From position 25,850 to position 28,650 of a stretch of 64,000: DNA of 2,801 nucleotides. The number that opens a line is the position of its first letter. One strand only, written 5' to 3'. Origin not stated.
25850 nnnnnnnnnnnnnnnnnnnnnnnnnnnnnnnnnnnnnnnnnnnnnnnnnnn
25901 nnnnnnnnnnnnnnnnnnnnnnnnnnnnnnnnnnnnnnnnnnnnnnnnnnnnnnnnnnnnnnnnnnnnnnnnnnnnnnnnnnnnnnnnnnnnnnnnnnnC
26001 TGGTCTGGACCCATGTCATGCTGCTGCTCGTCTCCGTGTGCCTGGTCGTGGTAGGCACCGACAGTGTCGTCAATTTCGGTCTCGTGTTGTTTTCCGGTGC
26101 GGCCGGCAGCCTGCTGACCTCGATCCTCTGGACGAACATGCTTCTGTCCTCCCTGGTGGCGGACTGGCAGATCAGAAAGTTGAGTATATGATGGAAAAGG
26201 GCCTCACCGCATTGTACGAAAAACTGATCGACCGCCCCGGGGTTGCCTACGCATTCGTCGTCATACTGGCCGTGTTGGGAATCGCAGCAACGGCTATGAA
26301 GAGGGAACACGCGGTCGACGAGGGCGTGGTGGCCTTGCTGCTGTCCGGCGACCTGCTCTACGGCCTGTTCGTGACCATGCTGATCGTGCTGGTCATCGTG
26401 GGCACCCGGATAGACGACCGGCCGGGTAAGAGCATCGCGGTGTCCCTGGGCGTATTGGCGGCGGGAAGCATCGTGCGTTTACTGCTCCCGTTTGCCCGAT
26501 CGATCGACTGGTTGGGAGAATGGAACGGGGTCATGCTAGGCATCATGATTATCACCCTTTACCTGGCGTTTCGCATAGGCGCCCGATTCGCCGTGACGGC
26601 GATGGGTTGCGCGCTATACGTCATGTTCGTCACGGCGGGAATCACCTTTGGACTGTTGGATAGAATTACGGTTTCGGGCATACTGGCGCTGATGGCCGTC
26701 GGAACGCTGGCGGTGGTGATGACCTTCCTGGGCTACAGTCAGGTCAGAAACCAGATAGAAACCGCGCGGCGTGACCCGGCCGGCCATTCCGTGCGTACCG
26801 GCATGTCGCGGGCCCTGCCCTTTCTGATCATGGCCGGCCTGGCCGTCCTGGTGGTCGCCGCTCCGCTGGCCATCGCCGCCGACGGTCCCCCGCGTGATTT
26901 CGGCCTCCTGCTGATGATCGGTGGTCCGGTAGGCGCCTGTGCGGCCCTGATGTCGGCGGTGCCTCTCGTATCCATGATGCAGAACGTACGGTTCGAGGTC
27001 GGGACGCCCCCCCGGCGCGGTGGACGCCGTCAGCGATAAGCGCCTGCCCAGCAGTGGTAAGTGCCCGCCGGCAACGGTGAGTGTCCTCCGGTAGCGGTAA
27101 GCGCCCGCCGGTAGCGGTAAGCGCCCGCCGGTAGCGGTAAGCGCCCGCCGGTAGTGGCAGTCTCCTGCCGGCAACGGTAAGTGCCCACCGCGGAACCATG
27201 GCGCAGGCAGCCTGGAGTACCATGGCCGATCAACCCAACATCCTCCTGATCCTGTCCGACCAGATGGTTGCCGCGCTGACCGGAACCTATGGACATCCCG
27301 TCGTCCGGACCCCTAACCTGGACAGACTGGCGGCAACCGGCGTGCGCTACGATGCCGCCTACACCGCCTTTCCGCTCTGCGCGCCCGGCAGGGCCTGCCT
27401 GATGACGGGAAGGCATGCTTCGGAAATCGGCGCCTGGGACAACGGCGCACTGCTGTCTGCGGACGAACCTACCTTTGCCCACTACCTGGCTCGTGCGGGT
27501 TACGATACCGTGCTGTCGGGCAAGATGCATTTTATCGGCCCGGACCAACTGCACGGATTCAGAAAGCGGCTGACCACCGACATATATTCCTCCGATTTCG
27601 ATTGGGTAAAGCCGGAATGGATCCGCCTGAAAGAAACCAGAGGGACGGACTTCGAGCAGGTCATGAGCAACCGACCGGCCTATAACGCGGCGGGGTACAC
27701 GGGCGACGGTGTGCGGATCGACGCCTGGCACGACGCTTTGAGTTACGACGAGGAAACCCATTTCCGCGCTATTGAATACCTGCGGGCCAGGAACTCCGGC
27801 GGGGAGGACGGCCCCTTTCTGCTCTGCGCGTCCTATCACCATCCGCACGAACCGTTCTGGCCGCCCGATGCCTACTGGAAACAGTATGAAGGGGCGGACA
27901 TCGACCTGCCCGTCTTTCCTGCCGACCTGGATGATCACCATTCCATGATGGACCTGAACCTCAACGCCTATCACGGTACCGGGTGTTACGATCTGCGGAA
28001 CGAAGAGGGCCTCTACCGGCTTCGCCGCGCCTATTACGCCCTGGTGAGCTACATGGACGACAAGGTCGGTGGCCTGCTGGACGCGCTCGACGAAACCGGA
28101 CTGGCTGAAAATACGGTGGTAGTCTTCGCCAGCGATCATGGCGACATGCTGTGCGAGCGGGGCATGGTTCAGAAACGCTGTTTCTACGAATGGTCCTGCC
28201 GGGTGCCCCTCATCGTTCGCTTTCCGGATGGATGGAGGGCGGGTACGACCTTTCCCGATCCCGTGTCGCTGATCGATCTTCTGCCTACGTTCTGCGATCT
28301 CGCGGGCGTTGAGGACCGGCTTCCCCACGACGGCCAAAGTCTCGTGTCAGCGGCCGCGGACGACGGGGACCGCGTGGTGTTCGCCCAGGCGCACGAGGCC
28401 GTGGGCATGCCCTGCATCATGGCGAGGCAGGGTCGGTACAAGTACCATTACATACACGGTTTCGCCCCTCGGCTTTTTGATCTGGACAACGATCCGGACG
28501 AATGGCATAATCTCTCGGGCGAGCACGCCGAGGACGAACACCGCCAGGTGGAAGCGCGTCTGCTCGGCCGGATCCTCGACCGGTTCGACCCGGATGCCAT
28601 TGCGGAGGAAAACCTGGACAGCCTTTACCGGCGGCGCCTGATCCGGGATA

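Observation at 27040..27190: Seven-copy 20-bp minisatellite filling the spacer upstream of a sulfatase gene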

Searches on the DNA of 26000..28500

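Call 8: search_rna_families(source=window, start=26000, end=28500, threshold=evalue, max_evalue=1)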
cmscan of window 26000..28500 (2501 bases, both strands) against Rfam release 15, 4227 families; matches with E-value up to 1: 3.
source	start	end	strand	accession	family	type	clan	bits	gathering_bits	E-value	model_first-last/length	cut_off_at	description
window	27409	27480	+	RF01409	STnc250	Gene; sRNA;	-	20.4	42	0.64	1-94/94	no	STnc250 Hfq binding RNA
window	27320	27368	-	RF02876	AS-pc02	Gene; antisense;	-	17.1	40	0.29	96-152/185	no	Antisense to pHK01_099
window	26722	26840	-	RF02175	SMAD5-AS1_3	Gene; lncRNA;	-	16.9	60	0.96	1-125/125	no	SMAD5 antisense RNA 1 conserved region 3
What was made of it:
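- On Known structured RNA (Rfam) / intrinsic terminator: The best Rfam hits in the region are 17-20 bits against gathering scores of 40-60, and none lies in the array (call 8).
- No Rfam hit near gathering score (call 8).
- Tried and rejected: The Rfam E-value scan gave only sub-threshold chance hits outside the array (call 8).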

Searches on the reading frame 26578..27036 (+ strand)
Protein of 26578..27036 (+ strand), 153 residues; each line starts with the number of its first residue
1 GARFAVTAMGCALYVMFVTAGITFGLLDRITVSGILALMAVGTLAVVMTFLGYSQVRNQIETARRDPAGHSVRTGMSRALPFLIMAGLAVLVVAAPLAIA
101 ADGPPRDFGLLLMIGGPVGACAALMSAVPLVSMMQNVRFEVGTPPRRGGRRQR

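Call 19: find_related_loci(query=window:26578-27036:+, collection=metagenome_contigs, flank=4000)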
Query seq(153 aa) (153 aa) in metagenome_contigs; peptide patterns used: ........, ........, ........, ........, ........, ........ (x = any residue, [..] = any of these).
600 stretches matched a pattern (row limit reached: there are more); 2 encode a relative of the query (tblastn E <= 1e-3); 2 distinct loci.
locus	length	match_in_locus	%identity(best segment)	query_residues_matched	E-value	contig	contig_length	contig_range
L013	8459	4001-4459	95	1-153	4e-93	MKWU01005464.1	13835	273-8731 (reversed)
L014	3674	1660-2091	76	1-144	5e-57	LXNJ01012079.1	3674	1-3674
